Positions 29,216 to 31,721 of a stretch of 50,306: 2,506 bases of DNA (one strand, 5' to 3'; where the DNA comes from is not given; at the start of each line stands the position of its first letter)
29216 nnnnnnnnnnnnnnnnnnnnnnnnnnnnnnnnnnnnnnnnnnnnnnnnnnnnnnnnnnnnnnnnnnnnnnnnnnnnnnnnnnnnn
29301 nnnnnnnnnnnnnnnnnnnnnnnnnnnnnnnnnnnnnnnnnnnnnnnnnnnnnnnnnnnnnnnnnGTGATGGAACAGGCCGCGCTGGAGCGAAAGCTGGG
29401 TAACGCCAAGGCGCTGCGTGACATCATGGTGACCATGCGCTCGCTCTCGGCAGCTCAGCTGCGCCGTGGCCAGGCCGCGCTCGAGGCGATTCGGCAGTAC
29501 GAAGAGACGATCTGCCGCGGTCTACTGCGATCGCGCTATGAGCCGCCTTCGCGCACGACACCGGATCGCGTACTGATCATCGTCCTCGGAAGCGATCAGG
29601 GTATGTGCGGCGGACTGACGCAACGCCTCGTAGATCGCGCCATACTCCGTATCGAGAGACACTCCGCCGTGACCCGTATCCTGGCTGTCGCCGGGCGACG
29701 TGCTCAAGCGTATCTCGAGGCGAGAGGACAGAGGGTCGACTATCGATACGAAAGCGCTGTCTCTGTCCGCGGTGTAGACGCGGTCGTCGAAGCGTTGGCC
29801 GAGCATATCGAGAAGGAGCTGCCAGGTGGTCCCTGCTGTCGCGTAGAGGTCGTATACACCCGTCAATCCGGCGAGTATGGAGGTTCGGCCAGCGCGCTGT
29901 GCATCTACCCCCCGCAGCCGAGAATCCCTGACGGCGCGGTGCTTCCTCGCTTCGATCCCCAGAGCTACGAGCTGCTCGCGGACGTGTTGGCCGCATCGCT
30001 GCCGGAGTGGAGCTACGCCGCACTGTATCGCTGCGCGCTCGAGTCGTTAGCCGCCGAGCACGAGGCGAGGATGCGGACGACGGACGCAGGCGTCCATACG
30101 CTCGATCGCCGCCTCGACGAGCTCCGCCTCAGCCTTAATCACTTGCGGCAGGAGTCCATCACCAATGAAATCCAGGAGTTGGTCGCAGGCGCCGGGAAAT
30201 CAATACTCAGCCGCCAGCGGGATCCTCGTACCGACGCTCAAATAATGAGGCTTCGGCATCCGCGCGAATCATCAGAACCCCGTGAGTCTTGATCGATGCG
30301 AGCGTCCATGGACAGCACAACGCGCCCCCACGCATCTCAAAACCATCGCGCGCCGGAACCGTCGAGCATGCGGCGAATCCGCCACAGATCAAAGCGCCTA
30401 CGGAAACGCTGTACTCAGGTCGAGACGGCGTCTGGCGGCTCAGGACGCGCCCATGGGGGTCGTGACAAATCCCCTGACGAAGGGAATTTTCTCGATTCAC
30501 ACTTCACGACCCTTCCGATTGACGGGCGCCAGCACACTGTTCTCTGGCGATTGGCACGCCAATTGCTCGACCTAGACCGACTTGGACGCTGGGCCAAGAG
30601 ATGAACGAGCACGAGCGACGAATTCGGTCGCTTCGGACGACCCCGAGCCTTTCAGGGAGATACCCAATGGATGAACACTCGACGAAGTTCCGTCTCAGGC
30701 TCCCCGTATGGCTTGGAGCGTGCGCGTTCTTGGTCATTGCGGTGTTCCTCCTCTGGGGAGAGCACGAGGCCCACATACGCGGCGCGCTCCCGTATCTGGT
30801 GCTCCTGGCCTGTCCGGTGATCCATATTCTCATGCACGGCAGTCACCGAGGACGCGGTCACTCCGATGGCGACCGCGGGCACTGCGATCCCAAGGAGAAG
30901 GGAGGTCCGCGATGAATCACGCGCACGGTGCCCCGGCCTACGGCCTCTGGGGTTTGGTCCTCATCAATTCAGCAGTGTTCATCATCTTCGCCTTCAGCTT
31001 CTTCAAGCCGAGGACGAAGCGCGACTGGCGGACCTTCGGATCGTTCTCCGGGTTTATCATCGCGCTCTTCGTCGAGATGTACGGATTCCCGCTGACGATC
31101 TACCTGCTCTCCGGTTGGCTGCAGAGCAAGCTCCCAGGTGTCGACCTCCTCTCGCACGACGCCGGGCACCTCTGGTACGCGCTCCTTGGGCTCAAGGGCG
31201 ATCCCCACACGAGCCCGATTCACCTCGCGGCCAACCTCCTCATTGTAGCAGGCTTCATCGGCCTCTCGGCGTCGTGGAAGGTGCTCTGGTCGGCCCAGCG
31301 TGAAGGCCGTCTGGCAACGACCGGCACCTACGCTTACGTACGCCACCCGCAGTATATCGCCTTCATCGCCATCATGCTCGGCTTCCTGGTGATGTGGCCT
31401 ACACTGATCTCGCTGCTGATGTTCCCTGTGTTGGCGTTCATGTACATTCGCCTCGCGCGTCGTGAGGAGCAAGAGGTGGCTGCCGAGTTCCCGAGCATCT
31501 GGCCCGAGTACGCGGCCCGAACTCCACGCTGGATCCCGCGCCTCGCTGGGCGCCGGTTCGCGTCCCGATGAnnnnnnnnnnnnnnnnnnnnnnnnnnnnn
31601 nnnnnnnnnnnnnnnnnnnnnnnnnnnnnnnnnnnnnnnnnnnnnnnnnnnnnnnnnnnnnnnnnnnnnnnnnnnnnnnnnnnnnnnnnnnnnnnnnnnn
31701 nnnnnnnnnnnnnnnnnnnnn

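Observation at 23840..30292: Complete N-type ATPase operon (atpD-C-Q-R-B-E-F-A-G) lacking a delta subunit, with a Na+-type c-subunit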

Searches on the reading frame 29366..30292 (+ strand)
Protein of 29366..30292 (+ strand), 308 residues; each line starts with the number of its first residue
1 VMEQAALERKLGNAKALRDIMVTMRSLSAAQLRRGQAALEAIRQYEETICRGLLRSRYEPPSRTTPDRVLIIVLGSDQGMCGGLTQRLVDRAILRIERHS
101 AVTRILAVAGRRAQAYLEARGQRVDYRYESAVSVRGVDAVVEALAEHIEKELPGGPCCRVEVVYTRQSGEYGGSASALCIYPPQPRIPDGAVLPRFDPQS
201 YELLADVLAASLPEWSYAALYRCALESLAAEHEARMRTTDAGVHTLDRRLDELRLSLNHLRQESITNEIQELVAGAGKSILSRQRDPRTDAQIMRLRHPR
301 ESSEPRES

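Call 3: search_protein_families(library=pfam, proteins=[window:29366-30292:+], max_evalue=0.01)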
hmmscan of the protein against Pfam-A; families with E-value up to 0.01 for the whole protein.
window:29366-30292:+ (308 aa): 1 family
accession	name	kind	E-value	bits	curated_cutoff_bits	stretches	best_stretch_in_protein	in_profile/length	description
PF00231.24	ATP-synt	-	6.6e-40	138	39.9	1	6-276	4-282/285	ATP synthase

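Call 4: search_protein_families(library=ncbifam, proteins=[window:29366-30292:+], max_evalue=0.01)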
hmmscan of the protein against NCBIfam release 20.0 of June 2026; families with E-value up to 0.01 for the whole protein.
window:29366-30292:+ (308 aa): 13 families
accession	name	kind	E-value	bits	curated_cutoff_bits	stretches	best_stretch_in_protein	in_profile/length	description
TIGR03323.1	alt_F1F0_F1_gam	exception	5.1e-29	101.5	282.35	1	7-275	1-281/285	alternate F1F0 ATPase, F1 subunit gamma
TIGR01146.1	ATPsyn_F1gamma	equivalog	1.4e-28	100.5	194.45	1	6-276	6-283/286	ATP synthase F1 subunit gamma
NF004145.0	PRK05621.1-2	equivalog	6.3e-25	88.2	317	1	3-277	3-300/306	F0F1 ATP synthase subunit gamma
NF010709.0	PRK14111.1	equivalog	1.8e-20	73.5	425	1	7-277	7-286/290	F0F1 ATP synthase subunit gamma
NF004144.0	PRK05621.1-1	equivalog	2.3e-18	66.7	372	1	7-276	7-284/287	F0F1 ATP synthase subunit gamma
NF009958.0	PRK13425.1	equivalog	2.1e-17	63.5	501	1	15-276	15-287/292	F0F1 ATP synthase subunit gamma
NF004146.0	PRK05621.1-4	equivalog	6.4e-17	61.9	342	1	6-276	6-293/296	F0F1 ATP synthase subunit gamma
NF010708.0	PRK14110.1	equivalog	1.7e-16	60.5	445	1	7-275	9-286/291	F0F1 ATP synthase subunit gamma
NF009957.0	PRK13424.1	equivalog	2.6e-16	59.7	436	1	10-276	10-286/291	F0F1 ATP synthase subunit gamma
NF009959.0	PRK13426.1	equivalog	1.3e-15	57.7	394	2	206-276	218-288/291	F0F1 ATP synthase subunit gamma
NF004147.0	PRK05621.2-1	equivalog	6.6e-13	49.1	382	2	206-276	219-289/293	F0F1 ATP synthase subunit gamma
NF009960.0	PRK13427.1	equivalog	1e-11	44.9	432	1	7-276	7-285/289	F0F1 ATP synthase subunit gamma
NF009956.0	PRK13422.1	equivalog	1.1e-07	31.5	582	1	207-277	226-296/298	F0F1 ATP synthase subunit gamma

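Call 16: find_related_loci(query=window:29366-30292:+, collection=genome_contigs, flank=10000)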
Query window:29366-30292:+ (308 aa) in genome_contigs; peptide patterns used: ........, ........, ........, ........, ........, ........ (x = any residue, [..] = any of these).
600 stretches matched a pattern (row limit reached: there are more); 447 encode a relative of the query (tblastn E <= 1e-3); the best 80 are kept; 80 distinct loci.
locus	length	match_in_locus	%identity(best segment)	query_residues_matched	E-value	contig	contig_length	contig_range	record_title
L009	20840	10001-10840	56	2-276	2e-98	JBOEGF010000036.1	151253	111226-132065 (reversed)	MAG: Nannocystales bacterium isolate PBSAdel1 PBSA13b_contig_583, whole genome shotgun sequence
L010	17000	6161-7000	56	2-276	2e-98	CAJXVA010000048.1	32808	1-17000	MAG TPA_asm: uncultured proteobacterium isolate SRR3933246_bin.3_MetaBAT_v2.12.1_MAG genome assembly, contig: NODE_291_l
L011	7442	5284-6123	31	6-275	4e-33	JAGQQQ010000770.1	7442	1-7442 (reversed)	MAG: Planctomycetaceae bacterium isolate HKST-UBA70 2008_325824, whole genome shotgun sequence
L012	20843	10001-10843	29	6-275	3e-28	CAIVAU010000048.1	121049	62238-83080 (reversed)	MAG: uncultured cyanobacterium isolate B12_bin-0982 genome assembly, contig: bin-0982:048/268, whole genome shotgun sequ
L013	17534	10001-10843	27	6-275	5e-27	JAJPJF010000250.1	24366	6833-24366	MAG: Nostocales cyanobacterium Centralia_MAG_434 k107_21038770, whole genome shotgun sequence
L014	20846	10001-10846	28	6-275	4e-27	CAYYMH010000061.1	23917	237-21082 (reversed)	MAG TPA_asm: uncultured Cytophagia bacterium isolate SRP141376_co3_458 genome assembly, contig: NODE_5600_length_23917_c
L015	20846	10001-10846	29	6-275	4e-27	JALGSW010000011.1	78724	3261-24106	MAG: Candidatus Zipacnadia bacterium isolate AB_3033_Bin_59 AB_3033_Bin_59_scaffold_835, whole genome shotgun sequence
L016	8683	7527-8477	29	7-308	2e-26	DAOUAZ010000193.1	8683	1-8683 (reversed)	MAG TPA_asm: Anaerolineales bacterium isolate H67_698 k125_140834, whole genome shotgun sequence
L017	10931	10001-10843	31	6-275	2e-26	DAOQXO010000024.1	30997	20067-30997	MAG TPA_asm: Steroidobacteraceae bacterium isolate AMR_MDS_1034 NODE_1730_length_30997_cov_6.199825, whole genome shotgu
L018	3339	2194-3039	27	6-275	4e-26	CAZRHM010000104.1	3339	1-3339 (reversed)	MAG TPA_asm: uncultured Candidatus Saccharibacteria bacterium isolate SRP268622_co1_210 genome assembly, contig: NODE_73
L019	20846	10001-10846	27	6-275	5e-26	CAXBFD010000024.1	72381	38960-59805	MAG TPA_asm: uncultured bacterium isolate ERR2762125_concoct_30 genome assembly, contig: ERZ3421902.206, whole genome sh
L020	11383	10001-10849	29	6-276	5e-26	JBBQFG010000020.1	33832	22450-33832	MAG: Elainellales cyanobacterium isolate Co_metawrap_1042 Cmw_1042_k141_16595733_length_33832_cov_169.9799, whole genome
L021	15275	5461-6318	29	2-275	6e-26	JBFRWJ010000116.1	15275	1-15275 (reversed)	MAG: Spirulina sp. isolate 05_out_wi_sediment_bin.10 05outWiSedB10_c_000000484465, whole genome shotgun sequence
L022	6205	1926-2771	30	6-275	9e-26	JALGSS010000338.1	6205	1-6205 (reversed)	MAG: Candidatus Zipacnadia bacterium isolate AB_3033_Bin_153 AB_3033_Bin_153_scaffold_27463, whole genome shotgun sequen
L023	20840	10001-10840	31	6-275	1e-25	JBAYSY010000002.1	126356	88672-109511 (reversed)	MAG: Gemmobacter sp. isolate SO_2016_LW2_83 scaffold00124_LW138R_2016, whole genome shotgun sequence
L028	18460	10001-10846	29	6-275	3e-25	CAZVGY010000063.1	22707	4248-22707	MAG TPA_asm: uncultured Desulfobacteraceae bacterium isolate SRP338002_co1_143 genome assembly, contig: NODE_2121_length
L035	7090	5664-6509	30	7-275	8e-25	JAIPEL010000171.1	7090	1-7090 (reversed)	MAG: Desulfobacterales bacterium isolate Tobar15.5-16.5m-G19 Tobar15-5-16-5m-C8162, whole genome shotgun sequence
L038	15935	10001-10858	28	1-275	9e-25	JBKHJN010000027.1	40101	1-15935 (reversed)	MAG: Desulfobacteraceae bacterium isolate D4M11_8 NODE_369_length_40101_cov_25.349773, whole genome shotgun sequence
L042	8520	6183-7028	28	6-275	1e-24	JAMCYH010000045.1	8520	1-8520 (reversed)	MAG: Deltaproteobacteria bacterium isolate FK_Sedi_B_Bin.36 NODE_35860_length_8520_cov_2.64173, whole genome shotgun seq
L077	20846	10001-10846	27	6-275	5e-23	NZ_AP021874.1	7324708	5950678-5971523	Desulfosarcina alkanivorans strain PL12 chromosome, complete genome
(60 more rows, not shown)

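Call 56: search_protein_families(library=pfam, proteins=[L009:774-1649:+, L009:1554-2606:-, L009:2756-3295:-, L009:3024-3647:-, L009:3636-4085:+, L009:10905-11774:+, L009:11868-14039:-, L009:14047-14586:-, L009:14836-15471:+, L009:15320-16636:-], max_evalue=0.001)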
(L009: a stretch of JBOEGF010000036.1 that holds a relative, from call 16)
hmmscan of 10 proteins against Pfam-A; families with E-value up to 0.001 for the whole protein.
L009:774-1649:+ (291 aa): 0 families

L009:1554-2606:- (350 aa): 1 family
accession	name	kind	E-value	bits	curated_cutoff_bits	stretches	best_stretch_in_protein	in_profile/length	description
PF00291.31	PALP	-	7.7e-66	222.8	35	1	25-314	3-295/295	Pyridoxal-phosphate dependent enzyme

L009:2756-3295:- (179 aa): 0 families

L009:3024-3647:- (207 aa): 0 families

L009:3636-4085:+ (149 aa): 0 families

L009:10905-11774:+ (289 aa): 0 families

L009:11868-14039:- (723 aa): 3 families
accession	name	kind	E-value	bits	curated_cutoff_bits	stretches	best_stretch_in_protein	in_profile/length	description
PF00128.31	Alpha-amylase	-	4.6e-27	95.8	22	1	216-570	12-358/446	Alpha amylase, catalytic domain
PF02922.24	CBM_48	-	1.1e-10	42.1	22.4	1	50-146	1-83/83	Carbohydrate-binding module 48 (Isoamylase N-terminal domain)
PF21156.3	ISOA1-3_C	-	0.00016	22.3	27.3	1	626-697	2-72/106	Isoamylase 1-3, C-terminal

L009:14047-14586:- (179 aa): 3 families
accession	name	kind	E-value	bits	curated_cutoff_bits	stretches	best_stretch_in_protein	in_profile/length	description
PF16561.11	AMPK1_CBM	-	1.6e-13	51.1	26.8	1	91-165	4-74/85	Glycogen recognition site of AMP-activated protein kinase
PF02922.24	CBM_48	-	3.9e-11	43.5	22.4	1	87-147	10-72/83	Carbohydrate-binding module 48 (Isoamylase N-terminal domain)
PF22058.2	X25_BaPul_like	-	0.00093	19.7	27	0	113-159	22-68/87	Pullulanase X25 domain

L009:14836-15471:+ (211 aa): 0 families

L009:15320-16636:- (438 aa): 0 families

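Call 60: search_protein_families(library=pfam, proteins=[L013:6336-6662:+, L042:2481-2774:+, L077:6369-6668:+, L035:491-763:+], max_evalue=1)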
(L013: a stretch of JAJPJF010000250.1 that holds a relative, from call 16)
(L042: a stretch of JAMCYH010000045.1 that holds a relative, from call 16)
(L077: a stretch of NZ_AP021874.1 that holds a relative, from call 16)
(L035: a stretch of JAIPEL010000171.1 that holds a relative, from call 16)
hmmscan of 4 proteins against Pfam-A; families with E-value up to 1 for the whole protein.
L013:6336-6662:+ (108 aa): 4 families
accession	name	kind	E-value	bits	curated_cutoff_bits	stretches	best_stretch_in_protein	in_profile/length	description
PF12966.13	AtpR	-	3.2e-23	82.4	26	1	7-87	3-83/86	N-ATPase, AtpR subunit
PF10643.14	Cytochrome-c551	-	0.011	15.8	27.1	1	7-62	10-66/216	Photosystem P840 reaction-centre cytochrome c-551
PF06781.17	CrgA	-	0.026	15.1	24.8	1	12-65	35-88/89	Cell division protein CrgA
PF06813.19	Nodulin-like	-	0.14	12.1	24.7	1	3-35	61-93/250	Nodulin-like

L042:2481-2774:+ (97 aa): 1 family
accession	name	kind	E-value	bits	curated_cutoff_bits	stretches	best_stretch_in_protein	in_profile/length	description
PF12966.13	AtpR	-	9.9e-22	77.6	26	1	11-87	6-82/86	N-ATPase, AtpR subunit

L077:6369-6668:+ (99 aa): 1 family
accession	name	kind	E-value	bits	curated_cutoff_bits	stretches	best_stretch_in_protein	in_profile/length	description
PF12966.13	AtpR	-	6.6e-23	81.4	26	1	5-84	3-82/86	N-ATPase, AtpR subunit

L035:491-763:+ (90 aa): 3 families
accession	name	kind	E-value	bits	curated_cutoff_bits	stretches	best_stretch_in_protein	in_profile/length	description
PF12966.13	AtpR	-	1.2e-25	90.1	26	1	9-86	4-81/86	N-ATPase, AtpR subunit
PF03899.21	ATP-synt_I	-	0.00092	20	25.1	1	7-77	27-99/99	ATP synthase I chain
PF13829.11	DUF4191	-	0.27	11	30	1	39-90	23-76/219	Domain of unknown function (DUF4191)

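Call 74: search_protein_families(library=pfam, proteins=[L014:5095-6303:+, L028:5000-6229:+, L038:3787-5043:+], max_evalue=0.001)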
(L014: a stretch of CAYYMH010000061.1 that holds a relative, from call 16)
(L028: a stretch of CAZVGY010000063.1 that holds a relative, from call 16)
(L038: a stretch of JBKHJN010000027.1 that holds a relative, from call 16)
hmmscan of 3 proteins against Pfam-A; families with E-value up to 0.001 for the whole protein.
L014:5095-6303:+ (402 aa): 1 family
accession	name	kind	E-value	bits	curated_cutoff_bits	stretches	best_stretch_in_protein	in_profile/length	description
PF00999.27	Na_H_Exchanger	-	4.4e-42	144.7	26.2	1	19-401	4-374/375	Sodium/hydrogen exchanger, transmembrane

L028:5000-6229:+ (409 aa): 1 family
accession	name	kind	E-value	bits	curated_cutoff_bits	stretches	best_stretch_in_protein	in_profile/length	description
PF00999.27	Na_H_Exchanger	-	3e-42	145.2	26.2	1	20-401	4-374/375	Sodium/hydrogen exchanger, transmembrane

L038:3787-5043:+ (418 aa): 1 family
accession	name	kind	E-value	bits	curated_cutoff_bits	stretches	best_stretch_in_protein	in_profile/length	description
PF00999.27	Na_H_Exchanger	-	6.2e-52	177.1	26.2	1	31-410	2-374/375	Sodium/hydrogen exchanger, transmembrane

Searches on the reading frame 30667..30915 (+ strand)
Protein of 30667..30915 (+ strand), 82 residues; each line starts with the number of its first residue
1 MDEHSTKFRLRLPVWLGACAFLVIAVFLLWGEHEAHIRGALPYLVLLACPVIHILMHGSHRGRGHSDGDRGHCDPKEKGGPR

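Call 74: search_protein_families(library=pfam, proteins=[window:30667-30915:+], max_evalue=0.001)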
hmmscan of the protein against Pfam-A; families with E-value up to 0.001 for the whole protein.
window:30667-30915:+ (82 aa): 1 family
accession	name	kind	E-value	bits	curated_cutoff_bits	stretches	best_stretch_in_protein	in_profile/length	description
PF11666.13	DUF2933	-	1.5e-19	70.3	21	1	20-68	2-50/52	Protein of unknown function (DUF2933)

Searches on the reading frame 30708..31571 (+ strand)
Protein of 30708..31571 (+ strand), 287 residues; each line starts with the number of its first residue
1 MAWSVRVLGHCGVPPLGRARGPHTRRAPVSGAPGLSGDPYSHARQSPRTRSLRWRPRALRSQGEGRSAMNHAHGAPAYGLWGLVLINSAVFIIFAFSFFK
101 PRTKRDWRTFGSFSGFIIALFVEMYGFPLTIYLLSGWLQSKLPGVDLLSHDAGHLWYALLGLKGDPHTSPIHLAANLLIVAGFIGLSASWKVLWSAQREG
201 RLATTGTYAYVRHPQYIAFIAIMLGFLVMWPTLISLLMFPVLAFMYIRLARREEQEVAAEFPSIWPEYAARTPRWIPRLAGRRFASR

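Call 7: search_protein_families(library=pfam, proteins=[window:30708-31571:+], max_evalue=0.001)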
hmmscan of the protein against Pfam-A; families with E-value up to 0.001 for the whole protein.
window:30708-31571:+ (287 aa): 2 families
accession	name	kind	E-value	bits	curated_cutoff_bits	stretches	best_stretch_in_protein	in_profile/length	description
PF04140.19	ICMT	-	3.6e-09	37.4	24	1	173-256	6-92/95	Isoprenylcysteine carboxyl methyltransferase (ICMT) family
PF04191.18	PEMT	-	4.6e-07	30.7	25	1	198-258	38-99/105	Phospholipid methyltransferase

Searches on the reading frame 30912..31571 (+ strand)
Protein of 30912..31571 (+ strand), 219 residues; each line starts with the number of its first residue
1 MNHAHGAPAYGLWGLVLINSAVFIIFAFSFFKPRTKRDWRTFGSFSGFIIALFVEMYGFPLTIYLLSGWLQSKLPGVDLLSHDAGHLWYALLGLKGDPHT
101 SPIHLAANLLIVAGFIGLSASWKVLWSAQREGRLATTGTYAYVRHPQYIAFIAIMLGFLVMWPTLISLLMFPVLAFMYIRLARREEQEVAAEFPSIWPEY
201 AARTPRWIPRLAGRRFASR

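Call 13: search_protein_families(library=ncbifam, proteins=[window:30912-31571:+], max_evalue=10)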
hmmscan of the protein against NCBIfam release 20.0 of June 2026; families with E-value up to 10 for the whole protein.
window:30912-31571:+ (219 aa): 4 families
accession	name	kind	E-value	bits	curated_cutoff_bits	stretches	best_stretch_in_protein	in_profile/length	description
NF040696.1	isopcys_mtase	equivalog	8.2e-11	42.1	160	1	116-210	94-189/190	protein-S-isoprenylcysteine O-methyltransferase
TIGR04571.1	LmtA_Leptospira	exception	9.3e-07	28.8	325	1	136-214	90-169/252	lipid A Kdo2 1-phosphate O-methyltransferase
NF045656.1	MeththiolMtaseMddA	equivalog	0.0017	17.7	270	1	130-209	161-238/238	methanethiol S-methyltransferase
NF041560.1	T6SS_Burk_ExIF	subfamily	7.8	6.1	90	1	15-59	137-179/234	putative type VI secretion system effector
